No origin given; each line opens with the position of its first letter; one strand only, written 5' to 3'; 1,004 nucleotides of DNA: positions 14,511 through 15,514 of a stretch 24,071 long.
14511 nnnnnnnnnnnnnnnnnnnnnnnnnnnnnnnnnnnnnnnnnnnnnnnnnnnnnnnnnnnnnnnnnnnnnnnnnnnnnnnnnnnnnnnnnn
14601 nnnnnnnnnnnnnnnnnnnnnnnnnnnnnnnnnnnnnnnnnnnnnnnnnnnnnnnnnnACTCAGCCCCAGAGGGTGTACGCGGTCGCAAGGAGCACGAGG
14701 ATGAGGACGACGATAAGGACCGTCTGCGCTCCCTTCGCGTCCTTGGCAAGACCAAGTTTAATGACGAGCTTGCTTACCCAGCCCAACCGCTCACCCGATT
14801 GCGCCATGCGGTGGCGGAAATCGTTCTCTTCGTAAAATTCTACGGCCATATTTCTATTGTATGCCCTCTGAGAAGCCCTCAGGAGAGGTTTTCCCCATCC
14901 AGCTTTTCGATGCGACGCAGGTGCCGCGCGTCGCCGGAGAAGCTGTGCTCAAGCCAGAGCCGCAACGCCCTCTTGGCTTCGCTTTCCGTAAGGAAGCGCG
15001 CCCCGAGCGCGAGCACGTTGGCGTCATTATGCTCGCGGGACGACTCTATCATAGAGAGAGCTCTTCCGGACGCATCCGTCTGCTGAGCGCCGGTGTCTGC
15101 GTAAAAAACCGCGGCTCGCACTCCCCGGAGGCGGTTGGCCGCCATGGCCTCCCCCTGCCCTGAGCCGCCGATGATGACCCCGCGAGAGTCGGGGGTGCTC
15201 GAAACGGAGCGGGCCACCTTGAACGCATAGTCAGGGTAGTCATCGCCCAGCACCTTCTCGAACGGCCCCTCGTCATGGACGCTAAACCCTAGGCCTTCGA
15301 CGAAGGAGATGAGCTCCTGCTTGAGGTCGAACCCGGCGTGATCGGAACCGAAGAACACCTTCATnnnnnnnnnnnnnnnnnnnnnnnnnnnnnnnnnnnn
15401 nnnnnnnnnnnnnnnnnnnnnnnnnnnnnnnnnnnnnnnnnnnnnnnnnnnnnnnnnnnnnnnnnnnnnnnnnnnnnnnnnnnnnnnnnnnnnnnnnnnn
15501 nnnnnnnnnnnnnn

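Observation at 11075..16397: One tightly coupled minus-strand operon mixing glycolysis/PPP enzymes with a type IV pilin and small membrane proteins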

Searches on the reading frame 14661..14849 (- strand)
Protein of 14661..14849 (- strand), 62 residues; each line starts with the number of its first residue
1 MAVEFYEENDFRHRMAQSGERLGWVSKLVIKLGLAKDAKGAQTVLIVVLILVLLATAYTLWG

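Call 5: search_protein_families(library=pfam, proteins=[window:14661-14849:-], max_evalue=0.01)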
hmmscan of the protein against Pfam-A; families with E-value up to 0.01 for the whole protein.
window:14661-14849:- (62 aa): 0 families

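Call 19: find_homologous_proteins(query=A1, max_evalue=0.001)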
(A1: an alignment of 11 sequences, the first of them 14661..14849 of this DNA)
Query A1 (11 sequences) (62 aa, profile of the alignment): 173 proteins with E <= 0.001 among 8000 candidates; the best 120 are listed.
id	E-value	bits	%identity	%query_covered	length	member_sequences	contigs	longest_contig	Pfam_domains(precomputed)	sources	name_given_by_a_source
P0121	5.1e-29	118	30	87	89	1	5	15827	-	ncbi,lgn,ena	-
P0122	8.1e-28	114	-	-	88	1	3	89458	-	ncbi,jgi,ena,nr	ncbi:MAG TPA: hypothetical protein VNF51_01765 [Candidatus Paceibacterota bacterium]|nr:hypothetical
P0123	2.0e-27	112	33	84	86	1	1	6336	-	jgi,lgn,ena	-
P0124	3.6e-27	112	-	-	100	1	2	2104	-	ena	-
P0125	5.3e-27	111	-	-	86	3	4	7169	-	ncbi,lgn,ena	-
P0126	6.2e-27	111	-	-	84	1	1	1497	-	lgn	-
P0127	1.4e-26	110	33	84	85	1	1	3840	-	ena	-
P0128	1.7e-26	109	-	-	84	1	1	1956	-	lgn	-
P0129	1.9e-26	109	-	-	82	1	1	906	-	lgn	-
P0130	8.2e-26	107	-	-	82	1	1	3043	-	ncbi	-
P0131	9.0e-26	107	33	77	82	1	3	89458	-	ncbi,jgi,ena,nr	ncbi:MAG TPA: hypothetical protein VNF51_01775 [Candidatus Paceibacterota bacterium]|nr:hypothetical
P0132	1.4e-25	106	-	-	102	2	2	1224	-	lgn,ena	-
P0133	1.8e-25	106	33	85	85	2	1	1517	-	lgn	-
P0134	2.9e-25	106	-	-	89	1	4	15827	-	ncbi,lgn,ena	-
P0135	3.5e-25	105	-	-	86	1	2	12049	-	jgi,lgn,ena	jgi:hypothetical protein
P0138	3.5e-24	102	-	-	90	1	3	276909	-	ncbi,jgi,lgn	ncbi:MAG: hypothetical protein ABSB00_01490 [Minisyncoccia bacterium]|jgi:hypothetical protein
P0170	6.3e-22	95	-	-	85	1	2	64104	-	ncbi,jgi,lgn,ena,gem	-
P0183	1.0e-20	91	-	-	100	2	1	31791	-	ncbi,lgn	ncbi:MAG: hypothetical protein ACYCPH_01785 [Minisyncoccota bacterium]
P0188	2.7e-20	90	23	84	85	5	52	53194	-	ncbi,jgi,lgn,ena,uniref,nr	ncbi:hypothetical protein CO131_02090 [Candidatus Kaiserbacteria bacterium CG_4_9_14_3_um_filter_50_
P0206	7.9e-19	85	-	-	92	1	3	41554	-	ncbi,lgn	-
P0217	7.8e-18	82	-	-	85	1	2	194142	-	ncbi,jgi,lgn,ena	-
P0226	8.7e-17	78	-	-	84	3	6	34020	-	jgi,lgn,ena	jgi:hypothetical protein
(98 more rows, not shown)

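Call 20: find_encoding_contigs(protein=P0138, flank=5000, max_places=2)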
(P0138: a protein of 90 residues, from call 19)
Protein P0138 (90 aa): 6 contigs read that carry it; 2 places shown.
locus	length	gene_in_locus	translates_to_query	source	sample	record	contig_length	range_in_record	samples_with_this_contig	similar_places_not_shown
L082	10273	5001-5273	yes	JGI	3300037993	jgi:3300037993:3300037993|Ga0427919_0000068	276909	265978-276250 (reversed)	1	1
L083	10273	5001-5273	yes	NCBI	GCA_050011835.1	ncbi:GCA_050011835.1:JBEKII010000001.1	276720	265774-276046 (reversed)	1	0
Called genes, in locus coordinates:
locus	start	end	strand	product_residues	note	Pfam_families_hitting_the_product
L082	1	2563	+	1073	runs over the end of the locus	?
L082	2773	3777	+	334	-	PF00044:Gp_dh_N, PF02800:Gp_dh_C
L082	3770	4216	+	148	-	PF02502:LacAB_rpiB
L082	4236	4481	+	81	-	-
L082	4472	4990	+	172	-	PF07963:N_methyl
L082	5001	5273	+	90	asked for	-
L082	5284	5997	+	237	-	PF00834:Ribul_P_3_epim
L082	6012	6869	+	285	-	PF13292:DXP_synthase_N, PF00456:Transketolase_N, PF00676:E1_dh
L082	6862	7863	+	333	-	PF02779:Transket_pyr, PF02780:Transketolase_C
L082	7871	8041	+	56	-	-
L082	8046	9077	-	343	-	PF00294:PfkB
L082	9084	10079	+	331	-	PF00274:Glycolytic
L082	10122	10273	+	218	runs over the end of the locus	PF01386:Ribosomal_L25p, PF14693:Ribosomal_TL5_C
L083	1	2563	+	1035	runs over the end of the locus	PF00041:fn3, PF16656:Pur_ac_phosph_N (weak)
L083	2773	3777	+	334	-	PF00044:Gp_dh_N, PF02800:Gp_dh_C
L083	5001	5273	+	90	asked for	-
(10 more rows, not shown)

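Call 21: find_encoding_contigs(protein=P0188, flank=5000, max_places=2)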
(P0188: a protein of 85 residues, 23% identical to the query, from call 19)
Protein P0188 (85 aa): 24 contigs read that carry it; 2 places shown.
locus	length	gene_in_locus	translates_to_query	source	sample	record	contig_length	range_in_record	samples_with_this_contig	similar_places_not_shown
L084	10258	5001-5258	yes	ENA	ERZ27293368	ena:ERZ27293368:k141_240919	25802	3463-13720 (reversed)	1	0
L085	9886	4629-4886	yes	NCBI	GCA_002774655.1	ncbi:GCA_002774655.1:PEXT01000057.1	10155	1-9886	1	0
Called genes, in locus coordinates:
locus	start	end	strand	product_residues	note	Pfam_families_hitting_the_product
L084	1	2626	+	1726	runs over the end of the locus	PF12728:HTH_17 (weak), PF13884:Peptidase_S74, PF16403:Bact_surface_Ig-like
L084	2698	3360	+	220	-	PF01797:Y1_Tnp (weak)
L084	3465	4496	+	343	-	PF00044:Gp_dh_N, PF02800:Gp_dh_C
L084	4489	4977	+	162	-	PF02502:LacAB_rpiB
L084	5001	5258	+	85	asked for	-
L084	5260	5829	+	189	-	PF07963:N_methyl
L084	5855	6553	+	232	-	PF00834:Ribul_P_3_epim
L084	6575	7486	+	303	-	PF13292:DXP_synthase_N (faint), PF00456:Transketolase_N, PF00676:E1_dh (weak)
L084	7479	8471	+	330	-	PF02779:Transket_pyr, PF02780:Transketolase_C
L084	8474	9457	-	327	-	PF00294:PfkB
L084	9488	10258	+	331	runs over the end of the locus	PF00274:Glycolytic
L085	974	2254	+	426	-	PF13884:Peptidase_S74, PF16403:Bact_surface_Ig-like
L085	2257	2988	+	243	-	PF01797:Y1_Tnp (weak)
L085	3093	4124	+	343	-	PF00044:Gp_dh_N, PF02800:Gp_dh_C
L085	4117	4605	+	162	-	PF02502:LacAB_rpiB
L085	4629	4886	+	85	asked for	-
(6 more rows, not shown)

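Call 22: find_encoding_contigs(protein=P0217, flank=5000, max_places=2)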
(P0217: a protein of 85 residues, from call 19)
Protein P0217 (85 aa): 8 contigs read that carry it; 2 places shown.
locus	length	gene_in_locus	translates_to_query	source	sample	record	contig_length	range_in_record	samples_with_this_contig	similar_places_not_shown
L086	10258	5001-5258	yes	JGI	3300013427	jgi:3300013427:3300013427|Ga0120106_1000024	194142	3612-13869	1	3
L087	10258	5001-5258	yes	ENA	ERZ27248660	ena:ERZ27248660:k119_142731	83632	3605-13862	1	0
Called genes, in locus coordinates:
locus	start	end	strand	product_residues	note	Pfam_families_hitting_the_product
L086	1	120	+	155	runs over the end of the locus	-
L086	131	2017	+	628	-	PF14890:Intein_splicing, PF13884:Peptidase_S74, PF16403:Bact_surface_Ig-like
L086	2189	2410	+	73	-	-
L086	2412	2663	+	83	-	-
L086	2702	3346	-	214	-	PF01797:Y1_Tnp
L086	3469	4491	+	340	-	PF00044:Gp_dh_N, PF02800:Gp_dh_C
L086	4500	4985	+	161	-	PF02502:LacAB_rpiB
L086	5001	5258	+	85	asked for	-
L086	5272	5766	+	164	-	PF07963:N_methyl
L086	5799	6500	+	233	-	PF00834:Ribul_P_3_epim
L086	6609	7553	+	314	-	PF13292:DXP_synthase_N (weak), PF00456:Transketolase_N, PF00676:E1_dh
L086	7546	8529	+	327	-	PF02779:Transket_pyr, PF02780:Transketolase_C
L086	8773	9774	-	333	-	PF00294:PfkB, PF08543:Phos_pyr_kin (weak)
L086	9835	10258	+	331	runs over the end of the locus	PF00274:Glycolytic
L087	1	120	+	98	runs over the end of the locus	-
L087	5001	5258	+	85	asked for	-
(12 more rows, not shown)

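Call 35: search_protein_families(library=ncbifam, proteins=[window:14661-14849:-], max_evalue=0.1)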
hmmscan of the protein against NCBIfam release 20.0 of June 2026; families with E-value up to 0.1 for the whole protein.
window:14661-14849:- (62 aa): 1 family
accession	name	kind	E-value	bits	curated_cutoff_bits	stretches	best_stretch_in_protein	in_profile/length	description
NF012033.0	PRK15489.1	equivalog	0.02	13.1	537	1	17-55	339-377/703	glycosyl transferase family protein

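Call 36: search_solved_structures(query=A1, max_evalue=10)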
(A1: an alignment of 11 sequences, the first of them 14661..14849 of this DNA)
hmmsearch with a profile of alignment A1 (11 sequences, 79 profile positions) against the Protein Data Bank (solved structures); distinct sequences matched with E-value up to 10: 9.
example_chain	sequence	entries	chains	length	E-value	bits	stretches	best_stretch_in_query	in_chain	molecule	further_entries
2a3m_A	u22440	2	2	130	0.38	13.7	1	44-78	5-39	COG3005: Nitrate/TMAO reductases, membrane-bound tetraheme cytochrome c subunit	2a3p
9egp_A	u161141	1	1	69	0.45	13.5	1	43-72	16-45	Geopilin domain 1 protein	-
8exs_A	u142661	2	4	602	1.1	12.2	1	7-57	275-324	Beta-lactam sensor/signal transducer BlaR1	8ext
5cwv_A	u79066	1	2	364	1.3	12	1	16-44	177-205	Nucleoporin NUP192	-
6xxd_A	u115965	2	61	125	1.9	11.5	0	43-65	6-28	PilA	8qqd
9vhd_B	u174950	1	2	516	3.1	10.8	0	42-71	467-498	Putative MFS-type transporter EfpA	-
8glt_0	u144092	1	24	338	3.7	10.6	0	13-46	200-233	C3-comp_O32-15, polyalanine model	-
8exp_A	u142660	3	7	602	3.8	10.5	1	14-57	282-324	Beta-lactam sensor/signal transducer BlaR1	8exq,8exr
2m7g_A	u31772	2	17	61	4.8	10.2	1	43-62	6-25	Geopilin domain 1 protein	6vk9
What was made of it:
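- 14661..14849 (-): 62-aa tail-anchored membrane microprotein, a divergent member of the '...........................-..' family (pilin partner). No Pfam, NCBIfam or PDB match (calls 5, 35, 36).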

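Call 38: find_encoding_contigs(protein=P0170, flank=4000, max_places=1)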
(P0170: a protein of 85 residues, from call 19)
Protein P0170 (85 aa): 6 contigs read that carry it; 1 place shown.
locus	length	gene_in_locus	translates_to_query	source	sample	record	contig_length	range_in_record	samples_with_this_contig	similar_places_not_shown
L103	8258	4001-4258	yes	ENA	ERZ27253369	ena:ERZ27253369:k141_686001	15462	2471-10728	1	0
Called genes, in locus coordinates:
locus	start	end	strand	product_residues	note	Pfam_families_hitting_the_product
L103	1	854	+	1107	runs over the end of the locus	?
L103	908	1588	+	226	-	PF01797:Y1_Tnp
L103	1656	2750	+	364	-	PF00044:Gp_dh_N, PF02800:Gp_dh_C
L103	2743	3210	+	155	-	PF02502:LacAB_rpiB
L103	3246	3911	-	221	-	-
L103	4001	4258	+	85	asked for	-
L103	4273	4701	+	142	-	PF07963:N_methyl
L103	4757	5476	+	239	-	PF00834:Ribul_P_3_epim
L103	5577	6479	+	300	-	PF00456:Transketolase_N, PF13292:DXP_synthase_N (faint)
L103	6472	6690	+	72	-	-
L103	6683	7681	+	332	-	PF02779:Transket_pyr, PF02780:Transketolase_C, PF22613:Transketolase_C_1 (faint)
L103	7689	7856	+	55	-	-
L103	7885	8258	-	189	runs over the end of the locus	-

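Call 39: find_encoding_contigs(protein=P0183, flank=4000, max_places=1)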
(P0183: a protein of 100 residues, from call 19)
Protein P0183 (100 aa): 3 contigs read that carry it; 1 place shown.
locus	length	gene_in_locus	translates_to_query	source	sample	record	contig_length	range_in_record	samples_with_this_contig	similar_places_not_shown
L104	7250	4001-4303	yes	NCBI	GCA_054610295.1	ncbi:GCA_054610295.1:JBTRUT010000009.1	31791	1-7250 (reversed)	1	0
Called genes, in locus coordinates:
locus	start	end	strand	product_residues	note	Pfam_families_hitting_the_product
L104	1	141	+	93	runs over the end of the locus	PF01176:eIF-1a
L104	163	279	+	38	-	PF00444:Ribosomal_L36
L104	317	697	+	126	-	PF00416:Ribosomal_S13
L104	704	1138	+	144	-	PF00411:Ribosomal_S11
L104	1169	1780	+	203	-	PF00163:Ribosomal_S4, PF01479:S4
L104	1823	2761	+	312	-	PF01193:RNA_pol_L, PF01000:RNA_pol_A_bac, PF03118:RNA_pol_A_CTD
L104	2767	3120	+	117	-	PF01196:Ribosomal_L17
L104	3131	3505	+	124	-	PF00572:Ribosomal_L13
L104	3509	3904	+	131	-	PF00380:Ribosomal_S9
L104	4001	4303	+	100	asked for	-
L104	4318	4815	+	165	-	PF07963:N_methyl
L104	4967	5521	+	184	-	PF01025:GrpE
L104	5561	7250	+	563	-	PF00012:HSP70, PF06723:MreB_Mbl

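Call 40: find_encoding_contigs(protein=P0206, flank=4000, max_places=1)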
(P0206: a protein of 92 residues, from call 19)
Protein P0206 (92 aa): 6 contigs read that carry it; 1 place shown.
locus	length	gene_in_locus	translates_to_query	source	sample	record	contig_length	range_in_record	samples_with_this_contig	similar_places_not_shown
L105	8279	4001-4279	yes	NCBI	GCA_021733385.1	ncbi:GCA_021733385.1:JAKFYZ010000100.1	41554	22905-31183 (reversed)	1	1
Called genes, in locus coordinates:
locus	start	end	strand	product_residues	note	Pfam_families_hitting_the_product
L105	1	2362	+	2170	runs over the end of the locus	PF08239:SH3_3 (faint), PF13229:Beta_helix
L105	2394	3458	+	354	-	PF00044:Gp_dh_N, PF02800:Gp_dh_C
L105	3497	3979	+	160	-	PF02502:LacAB_rpiB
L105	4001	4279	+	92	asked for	-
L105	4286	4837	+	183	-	PF07963:N_methyl (weak)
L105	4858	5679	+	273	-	PF00834:Ribul_P_3_epim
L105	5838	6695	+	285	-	PF13292:DXP_synthase_N, PF00456:Transketolase_N, PF00676:E1_dh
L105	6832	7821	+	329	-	PF02779:Transket_pyr, PF02780:Transketolase_C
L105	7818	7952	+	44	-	-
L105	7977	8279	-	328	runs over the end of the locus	PF00294:PfkB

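Call 41: find_encoding_contigs(protein=P0226, flank=4000, max_places=1)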
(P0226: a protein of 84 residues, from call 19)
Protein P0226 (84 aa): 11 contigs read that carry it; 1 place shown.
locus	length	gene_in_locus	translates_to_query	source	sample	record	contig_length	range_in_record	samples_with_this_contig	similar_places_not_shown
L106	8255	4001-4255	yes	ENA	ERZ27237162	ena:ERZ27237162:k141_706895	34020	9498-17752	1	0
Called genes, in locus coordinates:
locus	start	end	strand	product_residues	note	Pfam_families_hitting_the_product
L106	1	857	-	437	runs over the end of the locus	PF00270:DEAD, PF04851:ResIII, PF00271:Helicase_C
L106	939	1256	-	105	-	PF00829:Ribosomal_L21p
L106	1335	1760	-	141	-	-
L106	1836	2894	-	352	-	PF02646:RmuC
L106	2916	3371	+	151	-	PF09424:YqeY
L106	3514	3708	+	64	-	-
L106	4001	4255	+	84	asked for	-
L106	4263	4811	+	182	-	PF07963:N_methyl (weak)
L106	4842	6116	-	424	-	PF08245:Mur_ligase_M, PF02875:Mur_ligase_C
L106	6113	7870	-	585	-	PF03717:PBP_dimer (weak), PF00905:Transpeptidase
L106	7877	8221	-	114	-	-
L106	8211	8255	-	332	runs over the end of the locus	PF01795:Methyltransf_5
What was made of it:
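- Seven blind look-ups of family members: 5 at rpiB|rpe, 1 between rpsI and grpE, 1 stand-alone, and all 7 with a pilin next (calls 20-22, 38-41).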

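Call 61: predict_structure(alignment_id=A5)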
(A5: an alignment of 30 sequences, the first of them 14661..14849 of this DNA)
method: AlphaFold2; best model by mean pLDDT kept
length: 62 residues; sequences in the alignment: 30
mean_pLDDT: 68.9   pTM: 0.36
mean pLDDT of the five models: 68.9, 67.4, 66.4, 66.0, 65.1
residues with pLDDT >= 90: 9; 70-90: 13; 50-70: 40; < 50: 0
segments of 3 or more residues with pLDDT < 50: none
pLDDT, mean of each block of 10 residues (from residue 1): 59 56 61 62 81 92 79
secondary structure, 60 per line:
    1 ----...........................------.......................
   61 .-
elements in order: H5-31 H38-61
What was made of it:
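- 14661..14849 (-): AF2 predicts two helices, 5-31 and 38-61 (call 61).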

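Call 82: search_protein_representatives(alignment_id=A5)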
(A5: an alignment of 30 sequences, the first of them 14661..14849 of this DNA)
Query: 30 sequences, 86 profile positions. Proteins with E-value up to 0.001 (for the whole library): 2448; up to 1e-10: 288; up to 1e-30: 1. The best 150 are listed.
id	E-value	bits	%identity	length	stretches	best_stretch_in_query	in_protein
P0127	1.3e-33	130.6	-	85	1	1-81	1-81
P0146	2.3e-28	113.8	-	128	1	1-77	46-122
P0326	7.6e-28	112.1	-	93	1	1-81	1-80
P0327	1.7e-27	111.0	-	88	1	1-81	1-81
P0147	4.6e-27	109.6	-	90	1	3-79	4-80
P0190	8.0e-27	108.8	-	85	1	1-73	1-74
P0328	1.1e-25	105.2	-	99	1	1-70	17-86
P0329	1.4e-24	101.7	-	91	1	1-72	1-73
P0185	1.6e-24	101.5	-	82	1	1-76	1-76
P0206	2.1e-24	101.1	-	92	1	1-81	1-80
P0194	2.2e-24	101.0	-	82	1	1-76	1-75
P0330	1.9e-23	98.0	-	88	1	1-71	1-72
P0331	3.0e-23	97.4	-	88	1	1-69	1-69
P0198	3.3e-23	97.3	-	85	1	2-61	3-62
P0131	7.7e-23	96.1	-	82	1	1-77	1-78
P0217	2.0e-21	91.6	-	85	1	1-83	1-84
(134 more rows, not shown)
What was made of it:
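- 14661..14849 (-): Family profile: 173 clusters (call 19) and 288 representatives at E<=1e-10 (call 82).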

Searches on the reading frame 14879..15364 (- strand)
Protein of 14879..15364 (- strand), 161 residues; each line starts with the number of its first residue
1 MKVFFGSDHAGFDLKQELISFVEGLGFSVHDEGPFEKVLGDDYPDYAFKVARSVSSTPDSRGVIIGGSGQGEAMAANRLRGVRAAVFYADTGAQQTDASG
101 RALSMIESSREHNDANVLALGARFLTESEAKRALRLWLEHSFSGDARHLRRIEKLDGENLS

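Call 5: search_protein_families(library=pfam, proteins=[window:14879-15364:-], max_evalue=0.01)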
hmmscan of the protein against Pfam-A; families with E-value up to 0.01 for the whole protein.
window:14879-15364:- (161 aa): 1 family
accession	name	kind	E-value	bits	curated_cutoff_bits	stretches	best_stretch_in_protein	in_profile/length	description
PF02502.23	LacAB_rpiB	-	3.8e-38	131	24.7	1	3-155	1-138/138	Ribose/Galactose Isomerase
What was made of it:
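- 14879..15364 (-): rpiB, ribose-5-phosphate isomerase B (161 aa); 1 nt after the gap stop. PF02502 131 bits (call 5).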

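Call 35: search_protein_families(library=ncbifam, proteins=[window:14879-15364:-], max_evalue=0.1)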
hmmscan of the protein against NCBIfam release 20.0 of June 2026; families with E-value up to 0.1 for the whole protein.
window:14879-15364:- (161 aa): 11 families
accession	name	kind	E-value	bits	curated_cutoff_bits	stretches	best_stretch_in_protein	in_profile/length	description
NF004051.0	PRK05571.1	subfamily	9.3e-43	145.6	135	1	1-156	2-143/149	ribose-5-phosphate isomerase B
TIGR00689.1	rpiB_lacA_lacB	subfamily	1.2e-39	135.6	88.3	1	3-156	1-140/145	RpiB/LacA/LacB family sugar-phosphate isomerase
TIGR02133.1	RPI_actino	equivalog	1.1e-36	125.9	168.2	1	1-155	1-142/148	ribose-5-phosphate isomerase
TIGR01120.1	rpiB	equivalog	3.9e-32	111.1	138.65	1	2-156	1-140/143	ribose 5-phosphate isomerase B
NF006380.0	PRK08621.1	equivalog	1.2e-16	61.4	164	1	1-155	1-138/142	galactose-6-phosphate isomerase subunit LacA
NF006381.0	PRK08622.1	equivalog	2.3e-14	53.6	234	1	1-155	1-141/171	galactose-6-phosphate isomerase subunit LacB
NF051858.1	EryPhIsonDerIRhiz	equivalog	3.9e-14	53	240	1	1-154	1-142/150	D-erythrulose-4-phosphate isomerase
TIGR01119.1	lacB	equivalog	2.7e-11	43.5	312.55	1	1-93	1-92/171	galactose-6-phosphate isomerase subunit LacB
NF009257.0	PRK12613.1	equivalog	2.9e-11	43.7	243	1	1-155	1-137/141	galactose-6-phosphate isomerase subunit LacA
TIGR01118.1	lacA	equivalog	1.9e-09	37.8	181.1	1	1-155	1-138/141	galactose-6-phosphate isomerase subunit LacA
NF009258.0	PRK12615.1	equivalog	6.8e-08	32.6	325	1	1-93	1-92/171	galactose-6-phosphate isomerase subunit LacB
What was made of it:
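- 14879..15364 (-): NF004051 scores 145.6, above its cutoff of 135 (call 35).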
